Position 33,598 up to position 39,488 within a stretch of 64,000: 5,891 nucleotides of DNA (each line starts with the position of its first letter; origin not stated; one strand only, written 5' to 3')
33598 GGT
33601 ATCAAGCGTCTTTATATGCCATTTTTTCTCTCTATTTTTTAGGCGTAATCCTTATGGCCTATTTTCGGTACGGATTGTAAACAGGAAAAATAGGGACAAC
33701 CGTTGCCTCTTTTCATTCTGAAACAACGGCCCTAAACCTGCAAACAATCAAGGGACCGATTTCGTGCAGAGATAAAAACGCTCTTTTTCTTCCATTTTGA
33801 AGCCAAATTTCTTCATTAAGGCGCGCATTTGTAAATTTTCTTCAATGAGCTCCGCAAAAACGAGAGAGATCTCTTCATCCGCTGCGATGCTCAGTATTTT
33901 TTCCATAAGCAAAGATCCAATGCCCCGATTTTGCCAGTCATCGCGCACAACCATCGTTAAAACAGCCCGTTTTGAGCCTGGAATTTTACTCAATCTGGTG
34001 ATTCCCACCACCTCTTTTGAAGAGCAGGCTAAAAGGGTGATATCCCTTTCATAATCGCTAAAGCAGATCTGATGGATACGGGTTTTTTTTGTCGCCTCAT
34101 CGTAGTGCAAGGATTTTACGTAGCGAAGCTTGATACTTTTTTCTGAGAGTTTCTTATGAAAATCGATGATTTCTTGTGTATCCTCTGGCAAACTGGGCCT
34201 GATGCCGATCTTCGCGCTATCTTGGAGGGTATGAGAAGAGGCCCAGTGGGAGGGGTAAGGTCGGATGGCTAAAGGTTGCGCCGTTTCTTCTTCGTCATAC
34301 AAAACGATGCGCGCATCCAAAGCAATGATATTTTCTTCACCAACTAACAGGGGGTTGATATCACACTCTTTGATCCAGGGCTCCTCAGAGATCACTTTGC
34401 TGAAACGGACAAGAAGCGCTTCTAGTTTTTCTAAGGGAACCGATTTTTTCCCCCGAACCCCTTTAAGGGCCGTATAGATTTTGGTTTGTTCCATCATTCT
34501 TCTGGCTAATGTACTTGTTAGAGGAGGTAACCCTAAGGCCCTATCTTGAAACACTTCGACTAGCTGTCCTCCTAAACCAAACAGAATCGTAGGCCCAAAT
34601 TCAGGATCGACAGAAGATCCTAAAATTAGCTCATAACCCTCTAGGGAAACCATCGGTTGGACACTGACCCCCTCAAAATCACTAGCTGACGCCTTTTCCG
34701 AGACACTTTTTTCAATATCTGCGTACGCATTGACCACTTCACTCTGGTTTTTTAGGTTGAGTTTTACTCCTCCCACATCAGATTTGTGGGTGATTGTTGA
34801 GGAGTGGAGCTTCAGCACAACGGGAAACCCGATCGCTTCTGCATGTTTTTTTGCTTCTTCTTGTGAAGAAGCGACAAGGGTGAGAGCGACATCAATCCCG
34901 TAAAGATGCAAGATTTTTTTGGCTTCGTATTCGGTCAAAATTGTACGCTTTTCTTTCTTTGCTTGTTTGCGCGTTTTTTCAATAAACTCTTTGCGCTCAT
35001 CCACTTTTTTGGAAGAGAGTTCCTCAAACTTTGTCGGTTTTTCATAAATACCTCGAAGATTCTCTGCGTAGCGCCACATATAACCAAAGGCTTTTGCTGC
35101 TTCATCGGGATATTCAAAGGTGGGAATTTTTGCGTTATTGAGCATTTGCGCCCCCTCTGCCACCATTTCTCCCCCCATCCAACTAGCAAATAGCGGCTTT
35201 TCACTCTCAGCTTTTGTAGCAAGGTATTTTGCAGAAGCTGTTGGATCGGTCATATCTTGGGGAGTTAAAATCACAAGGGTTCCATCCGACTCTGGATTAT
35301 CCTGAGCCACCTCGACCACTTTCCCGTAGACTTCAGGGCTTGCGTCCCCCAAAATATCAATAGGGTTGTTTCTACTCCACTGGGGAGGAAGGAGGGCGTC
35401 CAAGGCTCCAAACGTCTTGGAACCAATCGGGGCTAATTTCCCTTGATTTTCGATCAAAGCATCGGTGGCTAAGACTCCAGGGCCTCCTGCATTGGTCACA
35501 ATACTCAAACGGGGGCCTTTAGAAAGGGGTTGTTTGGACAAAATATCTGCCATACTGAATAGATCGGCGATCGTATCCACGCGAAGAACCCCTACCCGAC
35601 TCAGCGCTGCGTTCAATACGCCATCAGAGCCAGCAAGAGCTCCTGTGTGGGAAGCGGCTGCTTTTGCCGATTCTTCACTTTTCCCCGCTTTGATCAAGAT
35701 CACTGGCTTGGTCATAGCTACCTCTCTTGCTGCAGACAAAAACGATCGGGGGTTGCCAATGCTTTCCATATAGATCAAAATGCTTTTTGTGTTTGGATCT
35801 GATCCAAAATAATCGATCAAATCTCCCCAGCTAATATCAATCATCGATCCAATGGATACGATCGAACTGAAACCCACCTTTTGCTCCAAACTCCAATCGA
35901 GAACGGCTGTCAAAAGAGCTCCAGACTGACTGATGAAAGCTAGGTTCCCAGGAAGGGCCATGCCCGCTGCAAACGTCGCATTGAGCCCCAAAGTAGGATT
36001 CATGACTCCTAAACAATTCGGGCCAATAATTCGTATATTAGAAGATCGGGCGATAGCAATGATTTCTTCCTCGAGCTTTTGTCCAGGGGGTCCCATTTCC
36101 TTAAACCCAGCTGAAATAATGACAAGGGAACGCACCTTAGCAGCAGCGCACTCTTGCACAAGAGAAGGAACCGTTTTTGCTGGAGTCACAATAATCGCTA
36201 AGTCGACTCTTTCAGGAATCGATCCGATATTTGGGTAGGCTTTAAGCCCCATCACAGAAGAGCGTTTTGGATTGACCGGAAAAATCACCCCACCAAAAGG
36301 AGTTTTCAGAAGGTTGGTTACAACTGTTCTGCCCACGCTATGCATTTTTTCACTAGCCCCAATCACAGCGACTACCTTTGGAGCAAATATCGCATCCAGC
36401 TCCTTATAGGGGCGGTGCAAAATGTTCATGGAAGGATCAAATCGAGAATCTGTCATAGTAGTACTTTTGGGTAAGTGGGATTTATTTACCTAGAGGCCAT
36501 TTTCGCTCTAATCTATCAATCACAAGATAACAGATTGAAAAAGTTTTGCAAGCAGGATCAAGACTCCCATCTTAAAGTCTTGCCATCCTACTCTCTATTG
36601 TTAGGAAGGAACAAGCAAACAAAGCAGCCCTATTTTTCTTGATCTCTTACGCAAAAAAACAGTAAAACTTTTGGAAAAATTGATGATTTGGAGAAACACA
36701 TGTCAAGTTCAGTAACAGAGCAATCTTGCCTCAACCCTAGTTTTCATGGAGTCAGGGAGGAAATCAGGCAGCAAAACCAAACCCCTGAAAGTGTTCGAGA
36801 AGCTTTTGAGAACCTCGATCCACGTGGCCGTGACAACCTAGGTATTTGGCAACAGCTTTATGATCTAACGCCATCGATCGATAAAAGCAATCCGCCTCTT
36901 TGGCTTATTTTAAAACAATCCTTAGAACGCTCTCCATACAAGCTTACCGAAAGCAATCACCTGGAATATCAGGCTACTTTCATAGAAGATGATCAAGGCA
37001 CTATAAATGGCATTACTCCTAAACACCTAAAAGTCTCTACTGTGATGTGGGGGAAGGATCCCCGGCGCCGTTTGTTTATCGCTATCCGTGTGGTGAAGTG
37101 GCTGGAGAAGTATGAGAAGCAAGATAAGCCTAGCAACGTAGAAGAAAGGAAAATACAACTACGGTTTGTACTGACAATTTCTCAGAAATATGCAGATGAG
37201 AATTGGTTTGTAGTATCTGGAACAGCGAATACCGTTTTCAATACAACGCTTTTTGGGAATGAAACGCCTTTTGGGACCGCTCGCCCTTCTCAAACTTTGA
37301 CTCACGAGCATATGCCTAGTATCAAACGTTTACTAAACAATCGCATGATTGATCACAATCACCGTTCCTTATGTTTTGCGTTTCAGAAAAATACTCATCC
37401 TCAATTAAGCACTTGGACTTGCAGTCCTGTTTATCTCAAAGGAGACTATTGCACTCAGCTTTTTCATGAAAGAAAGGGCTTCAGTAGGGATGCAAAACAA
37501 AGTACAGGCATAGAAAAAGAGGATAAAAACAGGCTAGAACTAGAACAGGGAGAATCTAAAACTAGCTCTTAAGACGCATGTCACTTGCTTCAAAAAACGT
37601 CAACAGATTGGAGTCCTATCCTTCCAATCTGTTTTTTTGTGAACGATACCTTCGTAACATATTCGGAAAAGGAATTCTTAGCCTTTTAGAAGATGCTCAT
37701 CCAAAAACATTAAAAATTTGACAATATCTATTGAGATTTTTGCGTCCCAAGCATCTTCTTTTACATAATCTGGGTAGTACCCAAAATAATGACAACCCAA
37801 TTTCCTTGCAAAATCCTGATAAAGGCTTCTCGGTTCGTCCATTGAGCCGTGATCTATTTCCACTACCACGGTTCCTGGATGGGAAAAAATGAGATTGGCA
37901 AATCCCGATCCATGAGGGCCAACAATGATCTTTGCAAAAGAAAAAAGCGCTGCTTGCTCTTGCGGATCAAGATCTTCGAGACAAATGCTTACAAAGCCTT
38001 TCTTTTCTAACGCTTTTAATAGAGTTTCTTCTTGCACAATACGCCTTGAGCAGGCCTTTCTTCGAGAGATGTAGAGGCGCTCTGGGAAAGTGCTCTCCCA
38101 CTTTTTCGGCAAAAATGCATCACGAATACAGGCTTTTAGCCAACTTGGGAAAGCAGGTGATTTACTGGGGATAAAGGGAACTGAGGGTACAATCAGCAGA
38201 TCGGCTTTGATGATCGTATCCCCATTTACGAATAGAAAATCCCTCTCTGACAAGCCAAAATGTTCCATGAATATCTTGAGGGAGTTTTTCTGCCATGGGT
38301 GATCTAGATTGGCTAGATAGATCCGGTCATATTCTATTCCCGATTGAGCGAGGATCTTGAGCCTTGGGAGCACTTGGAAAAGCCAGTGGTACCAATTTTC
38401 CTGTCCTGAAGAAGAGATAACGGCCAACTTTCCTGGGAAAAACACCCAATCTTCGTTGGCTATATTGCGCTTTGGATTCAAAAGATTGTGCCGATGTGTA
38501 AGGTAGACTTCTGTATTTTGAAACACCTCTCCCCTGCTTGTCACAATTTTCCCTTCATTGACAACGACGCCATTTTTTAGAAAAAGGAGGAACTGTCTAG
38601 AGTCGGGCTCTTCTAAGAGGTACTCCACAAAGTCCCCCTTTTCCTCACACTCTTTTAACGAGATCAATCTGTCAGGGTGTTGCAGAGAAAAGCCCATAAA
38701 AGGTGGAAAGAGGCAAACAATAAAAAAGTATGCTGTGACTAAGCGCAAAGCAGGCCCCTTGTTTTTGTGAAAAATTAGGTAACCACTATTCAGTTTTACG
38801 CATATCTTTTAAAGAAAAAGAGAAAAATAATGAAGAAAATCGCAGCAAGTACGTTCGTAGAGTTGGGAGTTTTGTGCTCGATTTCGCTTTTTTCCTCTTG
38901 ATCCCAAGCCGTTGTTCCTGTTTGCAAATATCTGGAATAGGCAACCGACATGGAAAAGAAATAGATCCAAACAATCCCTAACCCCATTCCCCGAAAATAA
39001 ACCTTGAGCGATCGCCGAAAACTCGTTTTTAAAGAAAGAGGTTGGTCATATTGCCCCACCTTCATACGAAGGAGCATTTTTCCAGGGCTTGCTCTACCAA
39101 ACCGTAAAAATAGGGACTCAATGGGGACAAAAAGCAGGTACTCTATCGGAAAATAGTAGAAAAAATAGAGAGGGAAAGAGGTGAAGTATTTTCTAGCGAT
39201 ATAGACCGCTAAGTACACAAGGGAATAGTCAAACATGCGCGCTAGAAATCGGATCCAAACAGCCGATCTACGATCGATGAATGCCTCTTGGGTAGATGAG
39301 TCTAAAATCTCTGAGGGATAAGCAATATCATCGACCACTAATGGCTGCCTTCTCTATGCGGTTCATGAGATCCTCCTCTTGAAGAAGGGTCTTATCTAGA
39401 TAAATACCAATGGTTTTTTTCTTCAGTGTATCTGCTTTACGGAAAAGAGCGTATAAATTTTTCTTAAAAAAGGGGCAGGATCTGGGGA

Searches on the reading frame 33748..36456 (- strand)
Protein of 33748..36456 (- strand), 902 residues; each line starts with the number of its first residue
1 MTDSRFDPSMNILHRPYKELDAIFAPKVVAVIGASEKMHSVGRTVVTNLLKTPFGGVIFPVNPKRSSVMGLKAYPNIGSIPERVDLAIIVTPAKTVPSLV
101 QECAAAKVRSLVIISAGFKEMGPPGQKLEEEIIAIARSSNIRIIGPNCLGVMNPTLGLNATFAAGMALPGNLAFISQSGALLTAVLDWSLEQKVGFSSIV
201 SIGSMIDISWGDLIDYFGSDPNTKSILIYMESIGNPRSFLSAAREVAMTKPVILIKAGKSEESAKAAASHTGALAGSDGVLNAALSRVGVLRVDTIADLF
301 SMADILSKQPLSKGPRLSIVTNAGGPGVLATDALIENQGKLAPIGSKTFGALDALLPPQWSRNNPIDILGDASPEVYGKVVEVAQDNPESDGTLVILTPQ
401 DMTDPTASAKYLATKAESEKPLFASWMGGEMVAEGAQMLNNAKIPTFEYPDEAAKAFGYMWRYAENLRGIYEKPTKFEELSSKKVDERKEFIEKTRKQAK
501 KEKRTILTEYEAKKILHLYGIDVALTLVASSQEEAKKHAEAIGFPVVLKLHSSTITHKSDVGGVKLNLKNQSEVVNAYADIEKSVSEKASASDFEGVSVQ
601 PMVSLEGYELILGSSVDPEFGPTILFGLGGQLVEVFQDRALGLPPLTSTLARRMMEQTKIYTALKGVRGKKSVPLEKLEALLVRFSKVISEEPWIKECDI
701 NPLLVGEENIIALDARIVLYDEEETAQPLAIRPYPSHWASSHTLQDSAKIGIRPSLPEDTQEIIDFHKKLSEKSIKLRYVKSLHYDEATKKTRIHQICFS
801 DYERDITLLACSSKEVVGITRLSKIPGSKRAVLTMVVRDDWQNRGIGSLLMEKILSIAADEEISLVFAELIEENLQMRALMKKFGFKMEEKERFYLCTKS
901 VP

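Call 62: search_protein_families(library=pfam, proteins=[window:33748-36456:-], max_evalue=0.00001)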
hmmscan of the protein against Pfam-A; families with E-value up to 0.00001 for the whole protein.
window:33748-36456:- (902 aa): 9 families
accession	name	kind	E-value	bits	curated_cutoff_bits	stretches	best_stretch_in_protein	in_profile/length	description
PF13549.11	ATP-grasp_5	-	2.7e-83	279.1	27.6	1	498-719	1-221/221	ATP-grasp domain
PF13607.11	Succ_CoA_lig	-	2.5e-54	183.2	27.4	1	169-306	1-138/138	Succinyl-CoA ligase like flavodoxin domain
PF13380.12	CoA_binding_2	-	2.2e-25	89.8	22.8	1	27-153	1-115/116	CoA binding domain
PF00583.31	Acetyltransf_1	-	1.5e-12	48.2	20.7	1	797-886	22-116/116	Acetyltransferase (GNAT) family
PF02629.25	CoA_binding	-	4.4e-12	47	22.3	1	27-117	4-97/97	CoA binding domain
PF19045.5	Ligase_CoA_2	-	3.5e-11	43.9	23.7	1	319-464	3-155/162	Ligase-CoA domain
PF13420.13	Acetyltransf_4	-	1.9e-08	34.9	24.3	1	773-893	23-141/155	Acetyltransferase (GNAT) domain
PF13508.13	Acetyltransf_7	-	4.1e-08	33.9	27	1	807-887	5-83/84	Acetyltransferase (GNAT) domain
PF13302.13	Acetyltransf_3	-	7.5e-08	33.6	25.4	1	752-887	4-138/138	Acetyltransferase (GNAT) domain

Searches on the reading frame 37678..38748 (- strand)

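Call 62: search_protein_families(library=pfam, proteins=[window:37678-38748:-], max_evalue=0.00001)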
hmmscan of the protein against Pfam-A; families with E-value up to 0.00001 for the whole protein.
window:37678-38748:- (356 aa): 1 family
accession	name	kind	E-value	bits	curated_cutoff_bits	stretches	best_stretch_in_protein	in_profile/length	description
PF04577.19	Glyco_transf_61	-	2.9e-27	96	27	1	119-296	1-137/137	Glycosyltransferase 61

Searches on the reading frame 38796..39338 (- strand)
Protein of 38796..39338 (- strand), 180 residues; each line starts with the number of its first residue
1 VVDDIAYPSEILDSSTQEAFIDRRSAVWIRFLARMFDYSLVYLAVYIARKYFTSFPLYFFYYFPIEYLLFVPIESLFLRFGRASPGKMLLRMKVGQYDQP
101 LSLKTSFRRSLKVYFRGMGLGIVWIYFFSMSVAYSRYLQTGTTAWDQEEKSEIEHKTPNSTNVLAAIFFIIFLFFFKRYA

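Call 62: search_protein_families(library=pfam, proteins=[window:38796-39338:-], max_evalue=0.00001)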
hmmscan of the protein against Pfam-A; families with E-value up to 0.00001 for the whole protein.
window:38796-39338:- (180 aa): 1 family
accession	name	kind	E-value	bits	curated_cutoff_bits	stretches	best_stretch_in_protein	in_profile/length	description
PF06271.18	RDD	-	1.9e-08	35.1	24.1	1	26-130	3-107/137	RDD family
